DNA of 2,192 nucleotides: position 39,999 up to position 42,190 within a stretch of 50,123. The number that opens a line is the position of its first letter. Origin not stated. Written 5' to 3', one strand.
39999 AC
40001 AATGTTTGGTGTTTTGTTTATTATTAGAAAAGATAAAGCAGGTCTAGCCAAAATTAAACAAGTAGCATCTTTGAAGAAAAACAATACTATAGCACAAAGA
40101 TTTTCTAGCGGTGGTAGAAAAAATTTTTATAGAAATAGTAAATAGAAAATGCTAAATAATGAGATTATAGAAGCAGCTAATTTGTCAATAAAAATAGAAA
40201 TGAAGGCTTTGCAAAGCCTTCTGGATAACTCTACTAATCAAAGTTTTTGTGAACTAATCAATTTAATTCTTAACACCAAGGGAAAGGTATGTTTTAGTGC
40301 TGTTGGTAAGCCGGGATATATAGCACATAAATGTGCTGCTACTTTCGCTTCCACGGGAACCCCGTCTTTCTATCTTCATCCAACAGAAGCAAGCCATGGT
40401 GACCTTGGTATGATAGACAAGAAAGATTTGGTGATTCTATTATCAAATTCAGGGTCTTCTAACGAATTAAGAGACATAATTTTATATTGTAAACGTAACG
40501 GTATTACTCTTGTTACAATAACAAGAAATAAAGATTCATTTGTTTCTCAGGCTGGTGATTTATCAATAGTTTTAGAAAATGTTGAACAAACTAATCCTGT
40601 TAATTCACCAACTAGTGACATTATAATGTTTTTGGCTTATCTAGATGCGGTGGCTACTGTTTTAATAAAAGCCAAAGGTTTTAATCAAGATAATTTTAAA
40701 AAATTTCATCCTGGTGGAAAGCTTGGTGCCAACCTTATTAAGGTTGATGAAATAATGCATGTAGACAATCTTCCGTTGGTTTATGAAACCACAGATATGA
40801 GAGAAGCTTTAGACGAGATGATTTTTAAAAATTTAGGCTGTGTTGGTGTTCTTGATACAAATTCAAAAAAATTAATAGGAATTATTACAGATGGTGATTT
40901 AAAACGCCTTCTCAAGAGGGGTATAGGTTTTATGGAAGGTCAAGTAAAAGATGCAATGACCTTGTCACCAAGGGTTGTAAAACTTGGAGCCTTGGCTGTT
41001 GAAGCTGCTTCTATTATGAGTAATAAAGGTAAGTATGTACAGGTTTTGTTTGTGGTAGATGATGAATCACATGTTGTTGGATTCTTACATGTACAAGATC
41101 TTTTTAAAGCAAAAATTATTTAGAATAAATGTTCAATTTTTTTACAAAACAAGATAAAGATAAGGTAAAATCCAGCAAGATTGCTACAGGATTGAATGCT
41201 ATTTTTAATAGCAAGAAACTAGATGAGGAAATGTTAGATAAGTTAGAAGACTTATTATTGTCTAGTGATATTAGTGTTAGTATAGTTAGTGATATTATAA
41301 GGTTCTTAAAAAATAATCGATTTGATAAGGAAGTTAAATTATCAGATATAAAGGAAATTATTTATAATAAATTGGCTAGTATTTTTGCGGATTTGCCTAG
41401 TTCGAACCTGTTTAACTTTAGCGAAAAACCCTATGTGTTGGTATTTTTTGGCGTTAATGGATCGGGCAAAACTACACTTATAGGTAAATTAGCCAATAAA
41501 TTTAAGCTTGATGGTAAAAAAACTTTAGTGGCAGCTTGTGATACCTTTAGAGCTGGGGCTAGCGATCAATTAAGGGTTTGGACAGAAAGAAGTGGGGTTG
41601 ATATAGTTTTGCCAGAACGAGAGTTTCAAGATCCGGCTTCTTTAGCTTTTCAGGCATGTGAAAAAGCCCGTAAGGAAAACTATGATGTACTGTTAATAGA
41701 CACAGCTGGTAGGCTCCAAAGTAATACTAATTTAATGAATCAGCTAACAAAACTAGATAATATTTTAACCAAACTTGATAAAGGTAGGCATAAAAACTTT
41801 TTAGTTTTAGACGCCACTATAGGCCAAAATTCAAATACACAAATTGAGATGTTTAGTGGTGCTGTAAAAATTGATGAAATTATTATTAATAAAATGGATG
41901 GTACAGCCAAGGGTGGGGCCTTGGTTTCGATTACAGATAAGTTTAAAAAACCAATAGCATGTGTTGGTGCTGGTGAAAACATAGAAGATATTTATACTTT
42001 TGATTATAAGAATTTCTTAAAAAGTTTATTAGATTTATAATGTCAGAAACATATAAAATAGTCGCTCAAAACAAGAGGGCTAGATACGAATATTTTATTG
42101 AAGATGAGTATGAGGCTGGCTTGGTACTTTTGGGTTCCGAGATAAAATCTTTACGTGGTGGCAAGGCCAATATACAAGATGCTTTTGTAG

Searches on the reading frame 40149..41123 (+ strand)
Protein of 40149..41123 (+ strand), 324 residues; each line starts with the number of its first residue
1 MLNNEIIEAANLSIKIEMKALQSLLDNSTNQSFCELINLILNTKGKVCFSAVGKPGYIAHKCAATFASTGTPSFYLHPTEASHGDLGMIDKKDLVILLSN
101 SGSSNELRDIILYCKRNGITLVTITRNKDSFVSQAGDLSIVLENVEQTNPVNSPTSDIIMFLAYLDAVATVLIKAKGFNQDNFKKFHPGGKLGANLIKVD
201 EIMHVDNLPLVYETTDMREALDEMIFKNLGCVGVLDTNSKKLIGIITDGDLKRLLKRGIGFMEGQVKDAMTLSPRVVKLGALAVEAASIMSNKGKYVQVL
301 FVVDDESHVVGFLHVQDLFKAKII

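Call 12: search_protein_families(library=pfam, proteins=[window:40149-41123:+], max_evalue=0.01)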
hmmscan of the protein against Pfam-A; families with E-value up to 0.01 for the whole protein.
window:40149-41123:+ (324 aa): 3 families
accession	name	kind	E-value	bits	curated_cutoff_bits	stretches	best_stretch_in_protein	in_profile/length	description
PF01380.27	SIS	-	8.9e-20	71.3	25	1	41-169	2-129/131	SIS domain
PF00571.33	CBS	-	1.1e-15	58.2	24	2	200-256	2-56/57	CBS domain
PF13580.11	SIS_2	-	0.0075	16.7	27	0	89-125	101-137/138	SIS domain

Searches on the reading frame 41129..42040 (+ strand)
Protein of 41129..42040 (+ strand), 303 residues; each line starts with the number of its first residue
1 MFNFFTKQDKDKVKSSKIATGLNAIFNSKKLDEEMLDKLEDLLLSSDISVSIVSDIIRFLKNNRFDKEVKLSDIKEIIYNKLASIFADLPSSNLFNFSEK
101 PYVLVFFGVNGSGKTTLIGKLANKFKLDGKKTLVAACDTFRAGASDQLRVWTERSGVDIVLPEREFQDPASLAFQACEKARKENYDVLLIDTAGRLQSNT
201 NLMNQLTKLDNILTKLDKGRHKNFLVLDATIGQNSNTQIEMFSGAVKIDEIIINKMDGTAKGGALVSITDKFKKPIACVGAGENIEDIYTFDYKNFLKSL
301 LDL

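Call 18: find_homologous_proteins(query=window:41129-42040:+, max_evalue=1e-30)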
Query window:41129-42040:+ (303 aa): 7643 proteins with E <= 1e-30 among 8000 candidates; the best 120 are listed.
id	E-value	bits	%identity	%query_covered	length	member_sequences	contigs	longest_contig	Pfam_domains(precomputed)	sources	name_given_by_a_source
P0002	1.3e-190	650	100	100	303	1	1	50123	PF02881.25,PF13401.13,PF00448.29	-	-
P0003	5.3e-116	405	63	100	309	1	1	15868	PF02881.25,PF00448.29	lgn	-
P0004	6.0e-105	369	58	100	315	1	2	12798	PF02881.25,PF01656.30,PF00448.29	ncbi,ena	-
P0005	1.5e-104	367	60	95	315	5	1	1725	PF02881.25,PF01656.30,PF00448.29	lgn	-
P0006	3.1e-104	366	59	100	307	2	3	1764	PF02881.25,PF00448.29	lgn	-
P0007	2.6e-103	363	57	99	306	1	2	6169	PF02881.25,PF13614.13,PF00009.34,PF09848.16,PF00448.29,PF25199.2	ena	-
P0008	1.8e-102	360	57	100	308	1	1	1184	PF02881.25,PF01656.30,PF05729.19,PF00448.29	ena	-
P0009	3.1e-102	360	58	100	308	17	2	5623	PF02881.25,PF01656.30,PF00448.29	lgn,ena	-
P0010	1.4e-101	358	55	99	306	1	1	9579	PF02881.25,PF13614.13,PF00009.34,PF00448.29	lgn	-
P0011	1.8e-101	357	57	100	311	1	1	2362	PF02881.25,PF13401.13,PF00448.29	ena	-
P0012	1.9e-101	357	55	99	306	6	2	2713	PF02881.25,PF00009.34,PF00448.29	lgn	-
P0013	2.5e-101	357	55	99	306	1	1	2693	PF02881.25,PF13614.13,PF00009.34,PF00448.29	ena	-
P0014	1.0e-100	355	54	99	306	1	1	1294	PF02881.25,PF01656.30,PF13614.13,PF00448.29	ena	-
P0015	1.5e-100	354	54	99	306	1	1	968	PF02881.25,PF01656.30,PF13614.13,PF00009.34,PF00448.29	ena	-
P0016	1.6e-100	354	56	93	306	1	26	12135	PF02881.25,PF00448.29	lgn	-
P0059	1.9e-93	331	55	99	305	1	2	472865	PF02881.25,PF00448.29,PF25199.2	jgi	jgi:fused signal recognition particle receptor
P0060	2.8e-93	330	56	100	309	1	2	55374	PF06414.19,PF02881.25,PF00448.29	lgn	-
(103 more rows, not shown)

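Call 20: find_encoding_contigs(protein=P0003, flank=10000, max_places=3)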
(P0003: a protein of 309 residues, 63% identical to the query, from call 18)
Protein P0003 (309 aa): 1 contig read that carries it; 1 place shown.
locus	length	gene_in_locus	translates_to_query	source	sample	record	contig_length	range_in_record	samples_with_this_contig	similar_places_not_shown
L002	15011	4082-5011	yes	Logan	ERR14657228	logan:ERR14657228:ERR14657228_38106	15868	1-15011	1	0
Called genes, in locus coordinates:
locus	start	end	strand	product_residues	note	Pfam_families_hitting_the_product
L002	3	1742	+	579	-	?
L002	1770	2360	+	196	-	PF01928:CYTH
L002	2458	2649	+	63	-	-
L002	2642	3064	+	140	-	-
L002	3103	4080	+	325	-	PF01380:SIS, PF00571:CBS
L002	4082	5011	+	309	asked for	PF02881:SRP54_N, PF00448:SRP54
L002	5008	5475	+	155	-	PF01668:SmpB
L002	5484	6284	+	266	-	-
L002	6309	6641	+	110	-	-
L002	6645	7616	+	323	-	PF02899:Phage_int_SAM_1, PF13495:Phage_int_SAM_4 (weak), PF00589:Phage_integrase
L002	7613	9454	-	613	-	-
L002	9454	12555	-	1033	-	PF04610:TrbL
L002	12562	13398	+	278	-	PF09931:Phage_phiJL001_Gp84_N, PF09356:Phage_BR0599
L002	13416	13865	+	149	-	PF00877:NLPC_P60 (weak)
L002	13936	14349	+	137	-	-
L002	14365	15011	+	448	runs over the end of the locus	PF10396:TrmE_N, PF12631:MnmE_helical, PF00350:Dynamin_N (weak), PF01926:MMR_HSR1, PF02421:FeoB_N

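Call 21: find_encoding_contigs(protein=P0059, flank=10000, max_places=3)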
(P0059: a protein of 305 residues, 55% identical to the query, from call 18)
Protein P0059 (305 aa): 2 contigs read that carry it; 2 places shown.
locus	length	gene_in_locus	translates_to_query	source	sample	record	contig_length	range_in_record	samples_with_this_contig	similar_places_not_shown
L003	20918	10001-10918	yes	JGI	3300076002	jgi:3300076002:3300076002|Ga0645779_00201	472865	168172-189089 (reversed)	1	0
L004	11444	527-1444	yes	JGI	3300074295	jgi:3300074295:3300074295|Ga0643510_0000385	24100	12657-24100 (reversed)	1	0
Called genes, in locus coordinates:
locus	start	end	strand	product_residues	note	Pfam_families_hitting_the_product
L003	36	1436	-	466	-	PF01921:tRNA-synt_1f (faint), PF01406:tRNA-synt_1e, PF09334:tRNA-synt_1g (weak)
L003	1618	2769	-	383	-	PF01098:FTSW_RODA_SPOVE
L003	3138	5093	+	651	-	PF10150:RNase_E_G, PF20833:RNase_E_G_Thio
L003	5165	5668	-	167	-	-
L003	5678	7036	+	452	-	PF04473:DUF553, PF01841:Transglut_core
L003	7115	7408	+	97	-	-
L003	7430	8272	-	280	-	PF02498:Bro-N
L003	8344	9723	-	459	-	PF18073:Zn_ribbon_LapB, PF13481:AAA_25, PF06745:ATPase, PF23442:DUF7125 (weak), PF00004:AAA (weak), PF06745:ATPase (weak), PF13541:ChlI, PF05362:Lon_C, +2 more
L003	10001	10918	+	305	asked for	PF02881:SRP54_N, PF25199:nSTAND_NTPase5 (faint), PF00448:SRP54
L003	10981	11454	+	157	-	PF01668:SmpB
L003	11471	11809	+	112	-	-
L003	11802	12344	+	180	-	PF01765:RRF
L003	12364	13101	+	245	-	PF01255:Prenyltransf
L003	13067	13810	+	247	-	PF01148:CTP_transf_1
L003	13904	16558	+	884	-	PF00690:Cation_ATPase_N, PF00122:E1-E2_ATPase, PF00702:Hydrolase, PF13246:Cation_ATPase, PF00689:Cation_ATPase_C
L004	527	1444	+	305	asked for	PF02881:SRP54_N, PF25199:nSTAND_NTPase5 (faint), PF00448:SRP54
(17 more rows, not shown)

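Call 22: find_encoding_contigs(protein=P0060, flank=10000, max_places=3)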
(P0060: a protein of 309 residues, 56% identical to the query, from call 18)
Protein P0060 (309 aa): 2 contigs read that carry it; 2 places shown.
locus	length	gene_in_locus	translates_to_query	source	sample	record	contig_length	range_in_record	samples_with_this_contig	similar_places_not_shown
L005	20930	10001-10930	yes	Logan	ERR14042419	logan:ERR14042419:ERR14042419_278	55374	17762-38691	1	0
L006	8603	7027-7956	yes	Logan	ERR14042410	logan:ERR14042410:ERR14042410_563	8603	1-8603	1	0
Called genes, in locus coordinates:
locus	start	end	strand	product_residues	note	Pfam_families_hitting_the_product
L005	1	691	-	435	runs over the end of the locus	PF05697:Trigger_N, PF00254:FKBP_C, PF05698:Trigger_C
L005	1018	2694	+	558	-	PF00133:tRNA-synt_1, PF01406:tRNA-synt_1e (faint), PF09334:tRNA-synt_1g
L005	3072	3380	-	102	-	-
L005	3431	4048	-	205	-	PF00005:ABC_tran (weak)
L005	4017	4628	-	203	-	PF02463:SMC_N (faint), PF00005:ABC_tran, PF13304:AAA_21 (faint)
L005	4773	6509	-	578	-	PF00005:ABC_tran, PF02463:SMC_N (faint), PF13555:AAA_29 (faint), PF13304:AAA_21 (faint), PF13401:AAA_22 (faint), PF25199:nSTAND_NTPase5 (faint), PF12848:ABC_tran_Xtn, PF00005:ABC_tran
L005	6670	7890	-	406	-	PF04413:Glycos_transf_N, PF00534:Glycos_transf_1 (weak)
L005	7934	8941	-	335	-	PF06258:Mito_fiss_Elm1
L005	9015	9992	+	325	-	PF01380:SIS, PF00571:CBS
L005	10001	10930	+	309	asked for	PF02881:SRP54_N (weak), PF06414:Zeta_toxin (weak), PF00448:SRP54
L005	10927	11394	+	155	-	PF01668:SmpB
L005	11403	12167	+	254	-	-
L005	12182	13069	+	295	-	PF00009:GTP_EFTU, PF03193:RsgA_GTPase (faint), PF00350:Dynamin_N (faint), PF01926:MMR_HSR1, PF02421:FeoB_N, PF10662:PduV-EutP (weak), PF07650:KH_2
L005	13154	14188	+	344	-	-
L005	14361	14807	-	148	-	-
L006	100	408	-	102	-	-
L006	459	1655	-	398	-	PF02463:SMC_N (weak), PF00005:ABC_tran, PF13555:AAA_29 (faint), PF13304:AAA_21 (faint), PF00005:ABC_tran (weak)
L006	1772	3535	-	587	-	PF00005:ABC_tran, PF02463:SMC_N (faint), PF13555:AAA_29 (faint), PF13304:AAA_21 (faint), PF25199:nSTAND_NTPase5 (faint), PF12848:ABC_tran_Xtn, PF00005:ABC_tran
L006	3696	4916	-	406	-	PF04413:Glycos_transf_N, PF00534:Glycos_transf_1 (weak)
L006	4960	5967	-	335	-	PF06258:Mito_fiss_Elm1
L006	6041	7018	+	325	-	PF01380:SIS, PF00571:CBS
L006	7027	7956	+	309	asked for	PF02881:SRP54_N (weak), PF06414:Zeta_toxin (weak), PF00448:SRP54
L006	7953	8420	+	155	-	PF01668:SmpB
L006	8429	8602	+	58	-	?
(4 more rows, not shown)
